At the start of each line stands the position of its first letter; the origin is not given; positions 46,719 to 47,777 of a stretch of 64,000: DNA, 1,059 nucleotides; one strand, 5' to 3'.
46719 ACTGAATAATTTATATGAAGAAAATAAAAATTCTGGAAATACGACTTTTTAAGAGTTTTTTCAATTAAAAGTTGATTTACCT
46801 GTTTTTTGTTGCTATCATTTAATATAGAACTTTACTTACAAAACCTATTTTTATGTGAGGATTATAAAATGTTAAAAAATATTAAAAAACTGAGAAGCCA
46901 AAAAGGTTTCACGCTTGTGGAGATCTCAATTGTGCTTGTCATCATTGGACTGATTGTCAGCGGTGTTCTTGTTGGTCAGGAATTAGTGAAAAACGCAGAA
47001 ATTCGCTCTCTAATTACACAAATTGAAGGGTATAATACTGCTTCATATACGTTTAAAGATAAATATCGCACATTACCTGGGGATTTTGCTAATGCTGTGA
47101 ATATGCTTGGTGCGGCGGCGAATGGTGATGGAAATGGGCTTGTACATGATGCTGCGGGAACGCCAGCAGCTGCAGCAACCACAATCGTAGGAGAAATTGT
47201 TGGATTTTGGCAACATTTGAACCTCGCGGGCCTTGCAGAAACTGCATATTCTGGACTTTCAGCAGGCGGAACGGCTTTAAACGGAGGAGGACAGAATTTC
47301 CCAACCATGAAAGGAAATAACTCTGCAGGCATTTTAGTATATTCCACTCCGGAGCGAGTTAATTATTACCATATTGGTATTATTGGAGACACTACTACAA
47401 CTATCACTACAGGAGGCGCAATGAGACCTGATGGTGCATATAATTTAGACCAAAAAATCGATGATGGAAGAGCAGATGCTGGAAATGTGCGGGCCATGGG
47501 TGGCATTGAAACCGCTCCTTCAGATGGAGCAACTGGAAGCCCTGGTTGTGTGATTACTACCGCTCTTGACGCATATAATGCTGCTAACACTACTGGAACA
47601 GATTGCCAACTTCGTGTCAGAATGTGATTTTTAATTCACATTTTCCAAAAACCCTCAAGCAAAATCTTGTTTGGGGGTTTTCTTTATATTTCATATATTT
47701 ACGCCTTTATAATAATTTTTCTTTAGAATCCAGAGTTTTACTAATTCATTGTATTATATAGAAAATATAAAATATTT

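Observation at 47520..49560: Tandem duplication of a module (pilin 3' end, non-coding block, ankyrin gene) leaves a silent pilin C-terminal cassette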

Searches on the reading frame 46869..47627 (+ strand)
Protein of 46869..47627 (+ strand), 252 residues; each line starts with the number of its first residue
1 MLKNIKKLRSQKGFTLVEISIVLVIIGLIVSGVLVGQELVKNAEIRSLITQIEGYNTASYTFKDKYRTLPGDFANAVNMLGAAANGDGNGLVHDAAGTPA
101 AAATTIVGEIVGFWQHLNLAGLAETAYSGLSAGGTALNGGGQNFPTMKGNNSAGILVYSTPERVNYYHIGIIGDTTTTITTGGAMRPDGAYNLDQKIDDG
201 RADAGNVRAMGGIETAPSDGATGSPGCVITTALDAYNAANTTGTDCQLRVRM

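Call 7: search_protein_families(library=pfam, proteins=[window:46869-47627:+], max_evalue=0.01)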
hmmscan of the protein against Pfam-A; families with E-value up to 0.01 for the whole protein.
window:46869-47627:+ (252 aa): 1 family
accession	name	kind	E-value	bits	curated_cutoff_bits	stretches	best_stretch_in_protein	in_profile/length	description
PF07963.17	N_methyl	-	6.8e-07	29.1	21.2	1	9-34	2-27/27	Prokaryotic N-terminal methylation motif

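Call 9: find_encoding_contigs(protein=window:46869-47627:+, flank=10000, max_places=10)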
Protein window:46869-47627:+ (252 aa): 1 contig read that carries it; 1 place shown.
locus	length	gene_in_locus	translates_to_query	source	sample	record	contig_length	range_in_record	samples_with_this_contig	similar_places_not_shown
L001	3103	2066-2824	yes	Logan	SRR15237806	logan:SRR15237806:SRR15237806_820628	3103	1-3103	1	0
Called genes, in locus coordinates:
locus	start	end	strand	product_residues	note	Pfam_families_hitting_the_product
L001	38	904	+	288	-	PF21033:RMD1-3 (faint), PF00515:TPR_1 (faint), PF07719:TPR_2 (faint), PF13432:TPR_16 (weak), PF14559:TPR_19, PF13432:TPR_16 (weak), PF13414:TPR_11 (weak), PF14559:TPR_19 (weak), +13 more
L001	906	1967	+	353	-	PF00437:T2SSE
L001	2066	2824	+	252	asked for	PF07963:N_methyl (weak)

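Call 12: find_homologous_proteins(query=window:46869-47627:+, max_evalue=0.001)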
Query window:46869-47627:+ (252 aa): 3820 proteins with E <= 0.001 among 5795 candidates; the best 120 are listed.
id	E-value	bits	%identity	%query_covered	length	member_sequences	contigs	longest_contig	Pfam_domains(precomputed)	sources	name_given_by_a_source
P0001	3.9e-159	545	100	100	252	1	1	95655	PF07963.18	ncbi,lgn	-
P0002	7.9e-58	214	49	97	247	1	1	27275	PF07963.18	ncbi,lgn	-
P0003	1.1e-55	206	47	99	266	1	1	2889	PF07963.18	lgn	-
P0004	1.7e-55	206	48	96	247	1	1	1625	PF07963.18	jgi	jgi:prepilin-type N-terminal cleavage/methylation domain-containing protein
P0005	6.2e-54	201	47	96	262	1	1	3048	PF07963.18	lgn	-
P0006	1.9e-53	199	45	96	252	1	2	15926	PF07963.18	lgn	-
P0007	2.6e-53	199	44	98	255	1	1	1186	PF07963.18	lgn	-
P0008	1.7e-52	196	45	97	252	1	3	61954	PF07963.18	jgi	jgi:prepilin-type N-terminal cleavage/methylation domain-containing protein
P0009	9.6e-52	194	46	96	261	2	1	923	PF07963.18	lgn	-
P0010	1.5e-48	183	41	99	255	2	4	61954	PF07963.18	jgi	jgi:prepilin-type N-terminal cleavage/methylation domain-containing protein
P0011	1.8e-47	180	42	98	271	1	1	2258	PF07963.18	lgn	-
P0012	3.1e-46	176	43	100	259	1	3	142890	PF07963.18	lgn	-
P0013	3.1e-46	176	45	100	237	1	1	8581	PF07963.18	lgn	-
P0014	9.5e-44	167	41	96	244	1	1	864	PF07963.18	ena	-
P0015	1.2e-43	167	47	78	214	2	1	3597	PF07963.18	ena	-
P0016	4.7e-43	165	40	100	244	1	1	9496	PF07963.18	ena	-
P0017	1.0e-42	164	42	97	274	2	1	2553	PF07963.18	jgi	jgi:prepilin-type N-terminal cleavage/methylation domain-containing protein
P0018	1.0e-42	164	41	100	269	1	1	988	PF07963.18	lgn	-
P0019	1.2e-42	164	40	100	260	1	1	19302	PF07963.18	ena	-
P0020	1.6e-42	163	39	99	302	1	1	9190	PF07963.18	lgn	-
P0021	2.6e-42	163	41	96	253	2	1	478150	PF07963.18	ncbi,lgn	-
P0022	8.5e-42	161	46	79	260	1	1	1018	PF07963.18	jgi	jgi:prepilin-type N-terminal cleavage/methylation domain-containing protein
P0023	2.2e-41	160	43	100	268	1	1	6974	PF07963.18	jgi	jgi:prepilin-type N-terminal cleavage/methylation domain-containing protein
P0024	5.2e-41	158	42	100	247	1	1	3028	PF07963.18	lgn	-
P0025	5.5e-41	158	43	98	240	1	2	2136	PF07963.18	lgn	-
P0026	6.5e-41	158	41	96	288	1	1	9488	PF07963.18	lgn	-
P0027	1.3e-40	157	41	100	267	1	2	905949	PF07963.18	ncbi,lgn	-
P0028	6.9e-40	155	42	98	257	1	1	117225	PF07963.18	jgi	-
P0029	3.5e-39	153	42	100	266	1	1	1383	PF07963.18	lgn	-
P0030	5.2e-39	152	39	97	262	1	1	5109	PF07963.18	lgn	-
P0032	4.8e-38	149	41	96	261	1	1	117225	PF07963.18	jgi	-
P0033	4.0e-37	146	42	100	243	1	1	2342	PF07963.18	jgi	jgi:prepilin-type N-terminal cleavage/methylation domain-containing protein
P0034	4.9e-37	145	35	98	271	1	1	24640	PF07963.18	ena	-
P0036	5.8e-37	145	38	97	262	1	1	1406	PF07963.18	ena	-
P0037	8.2e-37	145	40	98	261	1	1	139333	PF07963.18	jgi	jgi:prepilin-type N-terminal cleavage/methylation domain-containing protein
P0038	1.1e-36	144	39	100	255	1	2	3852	PF07963.18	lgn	-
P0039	1.2e-36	144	39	97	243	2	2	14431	PF07963.18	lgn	-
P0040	1.4e-36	144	39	97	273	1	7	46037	PF07963.18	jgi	jgi:prepilin-type N-terminal cleavage/methylation domain-containing protein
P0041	1.5e-36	144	38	98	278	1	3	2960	PF07963.18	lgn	-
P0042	2.2e-36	143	38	98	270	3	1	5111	PF07963.18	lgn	-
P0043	2.2e-36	143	40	97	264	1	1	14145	PF07963.18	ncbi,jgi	jgi:prepilin-type N-terminal cleavage/methylation domain-containing protein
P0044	3.2e-36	143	38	99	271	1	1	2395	PF07963.18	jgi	jgi:prepilin-type N-terminal cleavage/methylation domain-containing protein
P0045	3.8e-36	143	39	98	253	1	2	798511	PF07963.18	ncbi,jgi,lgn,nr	ncbi:MAG: prepilin-type N-terminal cleavage/methylation protein [Rickettsiales bacterium]|jgi:prepil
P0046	5.3e-36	142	41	98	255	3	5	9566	PF07963.18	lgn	-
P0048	1.0e-35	141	38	97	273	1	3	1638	PF07963.18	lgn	-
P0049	1.2e-35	141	42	96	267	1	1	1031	PF07963.18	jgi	-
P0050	1.3e-35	141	39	96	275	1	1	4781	PF07963.18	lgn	-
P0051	1.4e-35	141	41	97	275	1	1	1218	PF07963.18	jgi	jgi:prepilin-type N-terminal cleavage/methylation domain-containing protein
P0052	1.4e-35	141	43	79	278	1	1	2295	PF07963.18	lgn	-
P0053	1.6e-35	141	41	100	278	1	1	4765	PF07963.18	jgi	jgi:prepilin-type N-terminal cleavage/methylation domain-containing protein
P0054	3.6e-35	139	37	97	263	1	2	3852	PF07963.18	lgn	-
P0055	4.1e-35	139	39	98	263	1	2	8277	PF07963.18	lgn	-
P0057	4.4e-35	139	39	87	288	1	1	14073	PF07963.18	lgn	-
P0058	5.2e-35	139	39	100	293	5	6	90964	PF07963.18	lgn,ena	-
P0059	5.6e-35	139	39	95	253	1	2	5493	PF07963.18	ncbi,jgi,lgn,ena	jgi:prepilin-type N-terminal cleavage/methylation domain-containing protein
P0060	6.0e-35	139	42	96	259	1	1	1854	PF07963.18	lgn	-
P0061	6.2e-35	139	39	95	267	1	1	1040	PF07963.18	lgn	-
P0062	6.2e-35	139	36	98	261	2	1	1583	PF07963.18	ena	-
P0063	7.6e-35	138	40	100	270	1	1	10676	PF07963.18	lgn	-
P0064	1.0e-34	138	38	97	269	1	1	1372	PF07963.18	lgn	-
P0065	1.1e-34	138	40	96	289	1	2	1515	PF07963.18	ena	-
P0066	1.3e-34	138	38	97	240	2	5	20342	PF07963.18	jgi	jgi:prepilin-type N-terminal cleavage/methylation domain-containing protein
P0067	1.4e-34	137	40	96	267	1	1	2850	PF07963.18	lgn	-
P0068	2.0e-34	137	39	96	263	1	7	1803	PF07963.18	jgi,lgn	-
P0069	2.8e-34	136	41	98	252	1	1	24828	PF07963.18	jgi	jgi:prepilin-type N-terminal cleavage/methylation domain-containing protein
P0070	3.0e-34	136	38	95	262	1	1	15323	PF07963.18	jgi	jgi:prepilin-type N-terminal cleavage/methylation domain-containing protein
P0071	4.1e-34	136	41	99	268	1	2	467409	PF07963.18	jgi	jgi:prepilin-type N-terminal cleavage/methylation domain-containing protein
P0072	4.2e-34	136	37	99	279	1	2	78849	PF07963.18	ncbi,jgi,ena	jgi:prepilin-type N-terminal cleavage/methylation domain-containing protein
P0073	5.6e-34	135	38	98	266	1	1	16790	PF07963.18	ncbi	-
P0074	6.8e-34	135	39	90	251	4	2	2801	PF07963.18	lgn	-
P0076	9.4e-34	135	37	99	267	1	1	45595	PF07963.18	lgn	-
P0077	2.6e-33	133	40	97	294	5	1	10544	PF07963.18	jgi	-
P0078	2.8e-33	133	41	98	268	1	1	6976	PF07963.18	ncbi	-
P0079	3.7e-33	133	37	94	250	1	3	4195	PF07963.18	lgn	-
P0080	3.8e-33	133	40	87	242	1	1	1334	PF07963.18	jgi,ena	-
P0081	4.1e-33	133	37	100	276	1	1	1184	PF07963.18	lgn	-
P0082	4.1e-33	133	37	97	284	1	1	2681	PF07963.18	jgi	jgi:prepilin-type N-terminal cleavage/methylation domain-containing protein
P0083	4.2e-33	133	42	82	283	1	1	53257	PF07963.18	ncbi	-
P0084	4.5e-33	132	38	100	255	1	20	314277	PF07963.18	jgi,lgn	jgi:prepilin-type N-terminal cleavage/methylation domain-containing protein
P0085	5.0e-33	132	40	100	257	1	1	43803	PF07963.18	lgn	-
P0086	5.1e-33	132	39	97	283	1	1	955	PF07963.18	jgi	jgi:prepilin-type N-terminal cleavage/methylation domain-containing protein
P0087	5.3e-33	132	39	96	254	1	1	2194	PF07963.18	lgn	-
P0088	5.3e-33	132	40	96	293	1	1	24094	PF07963.18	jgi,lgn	-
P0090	6.2e-33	132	38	98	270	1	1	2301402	PF07963.18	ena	-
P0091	6.5e-33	132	37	98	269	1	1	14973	PF07963.18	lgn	-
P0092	6.7e-33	132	41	85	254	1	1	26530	PF07963.18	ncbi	-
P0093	6.7e-33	132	37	100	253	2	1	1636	PF07963.18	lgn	-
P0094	7.1e-33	132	36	98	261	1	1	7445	PF07963.18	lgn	-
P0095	1.0e-32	131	43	79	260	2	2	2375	PF07963.18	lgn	-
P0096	1.0e-32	131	38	98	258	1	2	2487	PF07963.18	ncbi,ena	-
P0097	1.1e-32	131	38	98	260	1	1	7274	PF07963.18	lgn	-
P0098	1.5e-32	131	37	97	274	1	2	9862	PF07963.18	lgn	-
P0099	1.5e-32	131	36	100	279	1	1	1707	PF07963.18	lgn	-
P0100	1.9e-32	130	36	100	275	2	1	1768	PF07963.18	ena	-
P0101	2.0e-32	130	39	98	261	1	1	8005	PF07963.18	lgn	-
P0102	2.2e-32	130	39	98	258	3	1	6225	PF07963.18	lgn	-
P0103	2.3e-32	130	38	97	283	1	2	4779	PF07963.18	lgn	-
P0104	2.4e-32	130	36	94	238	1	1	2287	PF07963.18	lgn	-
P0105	2.7e-32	130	39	99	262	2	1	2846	PF07963.18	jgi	jgi:prepilin-type N-terminal cleavage/methylation domain-containing protein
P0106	3.1e-32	130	40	98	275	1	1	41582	PF07963.18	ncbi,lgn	-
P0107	3.3e-32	130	41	96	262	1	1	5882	PF07963.18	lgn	-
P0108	3.3e-32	130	38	99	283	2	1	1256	PF07963.18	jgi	-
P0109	3.3e-32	130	37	96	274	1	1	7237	PF07963.18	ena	-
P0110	3.5e-32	130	41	97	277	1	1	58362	PF07963.18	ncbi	-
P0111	3.5e-32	130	41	79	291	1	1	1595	PF07963.18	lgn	-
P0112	3.6e-32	130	39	100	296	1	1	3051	PF07963.18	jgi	jgi:prepilin-type N-terminal cleavage/methylation domain-containing protein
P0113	4.2e-32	129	40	98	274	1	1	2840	PF07963.18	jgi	jgi:prepilin-type N-terminal cleavage/methylation domain-containing protein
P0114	5.3e-32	129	38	98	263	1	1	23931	PF07963.18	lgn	-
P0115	6.0e-32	129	38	97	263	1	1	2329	PF07963.18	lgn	-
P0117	7.5e-32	128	37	80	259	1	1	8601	PF07963.18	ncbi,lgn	-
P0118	8.9e-32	128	37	98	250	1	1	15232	PF07963.18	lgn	-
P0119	9.6e-32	128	41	98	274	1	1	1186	PF07963.18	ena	-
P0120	9.6e-32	128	39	98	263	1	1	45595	PF07963.18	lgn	-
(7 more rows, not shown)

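Call 13: find_encoding_contigs(protein=P0002, flank=8000, max_places=3)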
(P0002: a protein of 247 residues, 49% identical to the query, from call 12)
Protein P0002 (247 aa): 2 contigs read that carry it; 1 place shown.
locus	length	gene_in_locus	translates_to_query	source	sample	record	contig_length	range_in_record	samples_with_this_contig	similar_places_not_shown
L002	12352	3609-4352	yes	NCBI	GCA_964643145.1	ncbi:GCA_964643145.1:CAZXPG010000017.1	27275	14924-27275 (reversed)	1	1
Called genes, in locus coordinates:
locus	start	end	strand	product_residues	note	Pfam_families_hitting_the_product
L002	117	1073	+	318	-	PF00702:Hydrolase (weak), PF13344:Hydrolase_6, PF13242:Hydrolase_like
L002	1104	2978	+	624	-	PF01541:GIY-YIG, PF27096:UvrC_M, PF02151:UVR, PF22920:UvrC_RNaseH, PF08459:UvrC_RNaseH_dom, PF12826:HHH_2 (weak), PF14520:HHH_5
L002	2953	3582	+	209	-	PF01066:CDP-OH_P_transf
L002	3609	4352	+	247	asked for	PF07963:N_methyl (weak)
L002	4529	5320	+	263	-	PF07963:N_methyl (weak)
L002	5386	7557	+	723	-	PF17764:PriA_3primeBD, PF00270:DEAD, PF04851:ResIII, PF00271:Helicase_C (faint), PF18319:Zn_ribbon_PriA, PF18074:PriA_C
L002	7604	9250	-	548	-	-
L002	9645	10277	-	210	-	PF21948:LplA-B_cat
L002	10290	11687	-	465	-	PF01435:Peptidase_M48, PF14559:TPR_19 (faint), PF13414:TPR_11 (faint), PF13432:TPR_16 (weak)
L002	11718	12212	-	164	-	PF00578:AhpC-TSA, PF08534:Redoxin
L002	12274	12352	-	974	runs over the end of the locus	PF03710:GlnE, PF08335:GlnD_UR_UTase, PF03710:GlnE, PF08335:GlnD_UR_UTase (weak)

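Call 14: find_encoding_contigs(protein=P0008, flank=8000, max_places=3)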
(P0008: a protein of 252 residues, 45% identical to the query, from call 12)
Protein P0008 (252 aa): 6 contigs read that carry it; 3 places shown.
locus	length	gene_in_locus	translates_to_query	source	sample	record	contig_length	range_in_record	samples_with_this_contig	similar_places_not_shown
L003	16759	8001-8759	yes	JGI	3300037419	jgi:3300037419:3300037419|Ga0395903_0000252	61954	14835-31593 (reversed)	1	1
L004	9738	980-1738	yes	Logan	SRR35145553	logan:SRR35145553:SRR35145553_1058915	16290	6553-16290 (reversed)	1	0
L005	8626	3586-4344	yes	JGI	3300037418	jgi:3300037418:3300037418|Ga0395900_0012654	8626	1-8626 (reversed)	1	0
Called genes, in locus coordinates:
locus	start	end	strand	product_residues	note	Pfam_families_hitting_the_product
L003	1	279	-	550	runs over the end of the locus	PF02463:SMC_N, PF13175:AAA_15, PF13476:AAA_23, PF13555:AAA_29 (weak), PF13304:AAA_21 (faint)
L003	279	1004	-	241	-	PF13512:TPR_18, PF13525:YfiO, PF13174:TPR_6 (faint), PF13428:TPR_14 (faint), PF13432:TPR_16 (faint), PF14559:TPR_19 (faint)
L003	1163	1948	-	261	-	PF06691:DUF1189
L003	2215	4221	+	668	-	PF00456:Transketolase_N, PF13292:DXP_synthase_N (weak), PF02779:Transket_pyr, PF22613:Transketolase_C_1, PF02780:Transketolase_C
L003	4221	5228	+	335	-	PF00044:Gp_dh_N, PF02800:Gp_dh_C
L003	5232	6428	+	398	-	PF00162:PGK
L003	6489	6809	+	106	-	-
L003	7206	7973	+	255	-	PF07963:N_methyl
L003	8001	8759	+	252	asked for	PF07963:N_methyl (weak)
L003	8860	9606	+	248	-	PF02578:Cu-oxidase_4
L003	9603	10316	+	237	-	PF01578:Cytochrom_C_asm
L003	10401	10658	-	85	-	PF04977:DivIC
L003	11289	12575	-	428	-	PF03952:Enolase_N, PF00113:Enolase_C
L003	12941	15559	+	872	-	PF27087:LRR_TMOD-LMOD, PF12799:LRR_4 (faint), PF13516:LRR_6 (faint), PF27087:LRR_TMOD-LMOD (weak)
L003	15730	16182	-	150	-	PF04364:DNA_pol3_chi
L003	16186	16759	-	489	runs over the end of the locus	PF02789:Peptidase_M17_N, PF00883:Peptidase_M17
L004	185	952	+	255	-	PF07963:N_methyl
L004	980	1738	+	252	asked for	PF07963:N_methyl (weak)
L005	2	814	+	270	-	?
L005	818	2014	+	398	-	PF00162:PGK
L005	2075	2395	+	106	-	-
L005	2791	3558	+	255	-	PF07963:N_methyl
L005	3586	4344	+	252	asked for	PF07963:N_methyl (weak)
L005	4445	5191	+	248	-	PF02578:Cu-oxidase_4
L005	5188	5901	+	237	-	PF01578:Cytochrom_C_asm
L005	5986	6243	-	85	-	PF04977:DivIC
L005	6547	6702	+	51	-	-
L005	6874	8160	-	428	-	PF03952:Enolase_N, PF00113:Enolase_C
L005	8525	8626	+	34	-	?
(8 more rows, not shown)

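Call 15: find_encoding_contigs(protein=P0006, flank=8000, max_places=3)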
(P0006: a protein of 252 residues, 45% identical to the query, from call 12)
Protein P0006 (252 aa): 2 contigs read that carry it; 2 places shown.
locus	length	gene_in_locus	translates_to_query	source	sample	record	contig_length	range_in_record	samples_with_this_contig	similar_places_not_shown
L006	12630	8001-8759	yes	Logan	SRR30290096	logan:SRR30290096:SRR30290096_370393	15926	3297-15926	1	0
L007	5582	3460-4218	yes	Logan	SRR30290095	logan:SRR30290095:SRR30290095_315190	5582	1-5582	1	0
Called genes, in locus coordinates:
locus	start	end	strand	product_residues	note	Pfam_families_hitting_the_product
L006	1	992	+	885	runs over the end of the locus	PF05170:AsmA (weak), PF13116:YhdP (faint), PF05170:AsmA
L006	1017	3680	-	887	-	PF02739:5_3_exonuc_N, PF01367:5_3_exonuc, PF00476:DNA_pol_A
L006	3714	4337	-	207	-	PF06055:ExoD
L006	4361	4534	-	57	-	PF02416:TatA_B_E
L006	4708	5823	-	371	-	PF01180:DHO_dh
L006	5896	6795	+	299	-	PF23914:TPR_CcmH_CycH (faint), PF24575:TPR_Slam (faint), PF17874:TPR_MalT (faint), PF13176:TPR_7 (faint), PF07719:TPR_2 (faint), PF13431:TPR_17 (weak), PF00515:TPR_1 (weak), PF13181:TPR_8 (weak), +6 more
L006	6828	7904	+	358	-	PF00437:T2SSE, PF00004:AAA (faint), PF04851:ResIII (weak)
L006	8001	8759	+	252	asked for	PF07963:N_methyl (weak)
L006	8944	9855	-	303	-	PF01040:UbiA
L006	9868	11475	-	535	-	PF00115:COX1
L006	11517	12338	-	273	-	PF02790:COX2_TM, PF00116:COX2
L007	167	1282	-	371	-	PF01180:DHO_dh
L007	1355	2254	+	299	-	PF23914:TPR_CcmH_CycH (faint), PF24575:TPR_Slam (faint), PF17874:TPR_MalT (faint), PF13176:TPR_7 (faint), PF07719:TPR_2 (faint), PF13431:TPR_17 (weak), PF00515:TPR_1 (weak), PF13181:TPR_8 (weak), +6 more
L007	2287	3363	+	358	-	PF00437:T2SSE, PF00004:AAA (faint), PF04851:ResIII (weak)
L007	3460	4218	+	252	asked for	PF07963:N_methyl (weak)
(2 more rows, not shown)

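Call 19: list_cluster_members(proteins=[P0001, P0121, P0122])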
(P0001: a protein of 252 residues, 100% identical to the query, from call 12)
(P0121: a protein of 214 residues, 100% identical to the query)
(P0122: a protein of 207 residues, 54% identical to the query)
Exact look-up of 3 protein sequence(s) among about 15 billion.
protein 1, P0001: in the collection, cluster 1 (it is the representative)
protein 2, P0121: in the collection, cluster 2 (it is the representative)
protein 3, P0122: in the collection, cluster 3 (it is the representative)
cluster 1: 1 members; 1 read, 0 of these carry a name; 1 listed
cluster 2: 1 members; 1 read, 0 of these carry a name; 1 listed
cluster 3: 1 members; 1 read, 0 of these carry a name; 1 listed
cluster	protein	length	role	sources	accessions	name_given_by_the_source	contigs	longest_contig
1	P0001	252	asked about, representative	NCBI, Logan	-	-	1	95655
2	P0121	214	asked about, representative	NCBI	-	-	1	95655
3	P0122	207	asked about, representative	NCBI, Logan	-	-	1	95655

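Call 40: search_protein_families(library=ncbifam, proteins=[window:46869-47627:+], max_evalue=0.001)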
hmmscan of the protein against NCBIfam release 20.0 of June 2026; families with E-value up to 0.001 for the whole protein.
window:46869-47627:+ (252 aa): 3 families
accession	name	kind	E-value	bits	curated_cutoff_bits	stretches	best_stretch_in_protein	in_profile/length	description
TIGR02532.1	IV_pilin_GFxxxE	domain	7.7e-07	28.7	16.3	1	11-34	1-24/24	prepilin-type N-terminal cleavage/methylation domain-containing protein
TIGR01708.2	typeII_sec_gspH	equivalog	3.2e-05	24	80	1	11-36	1-26/169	type II secretion system minor pseudopilin GspH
TIGR01710.1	typeII_sec_gspG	equivalog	6.5e-05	23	88.85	1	12-70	1-60/134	type II secretion system major pseudopilin GspG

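Call 42: search_solved_structures(query=window:46869-47627:+, max_evalue=0.01)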
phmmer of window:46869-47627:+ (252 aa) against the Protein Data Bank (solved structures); distinct sequences matched with E-value up to 0.01: 2.
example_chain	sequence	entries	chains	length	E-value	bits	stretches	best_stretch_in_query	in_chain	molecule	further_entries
9egp_A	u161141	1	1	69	0.0012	21.3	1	5-35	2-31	Geopilin domain 1 protein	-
7tgg_A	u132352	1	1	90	0.0019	20.7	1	5-34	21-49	Geopilin domain 1 protein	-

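Call 47: predict_structure(alignment_id=A2)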
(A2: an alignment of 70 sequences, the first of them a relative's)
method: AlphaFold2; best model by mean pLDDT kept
length: 252 residues; sequences in the alignment: 70
mean_pLDDT: 89.6   pTM: 0.83
mean pLDDT of the five models: 89.6, 89.3, 88.1, 88.0, 87.4
residues with pLDDT >= 90: 184; 70-90: 47; 50-70: 21; < 50: 0
segments of 3 or more residues with pLDDT < 50: none
pLDDT, mean of each block of 10 residues (from residue 1): 74 82 96 95 95 97 98 97 96 94 92 96 93 64 87 92 95 85 93 96 94 68 80 90 89 96
secondary structure, 60 per line:
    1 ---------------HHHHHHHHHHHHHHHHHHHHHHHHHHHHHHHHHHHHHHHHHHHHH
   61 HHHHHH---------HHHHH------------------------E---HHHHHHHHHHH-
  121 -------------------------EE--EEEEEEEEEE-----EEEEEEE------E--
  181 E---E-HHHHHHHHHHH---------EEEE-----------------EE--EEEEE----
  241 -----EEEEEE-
elements in order: H16-66 H76-80 H109-119 E150-159 E165-171 H187-197 E207-210 E232-236 E246-251
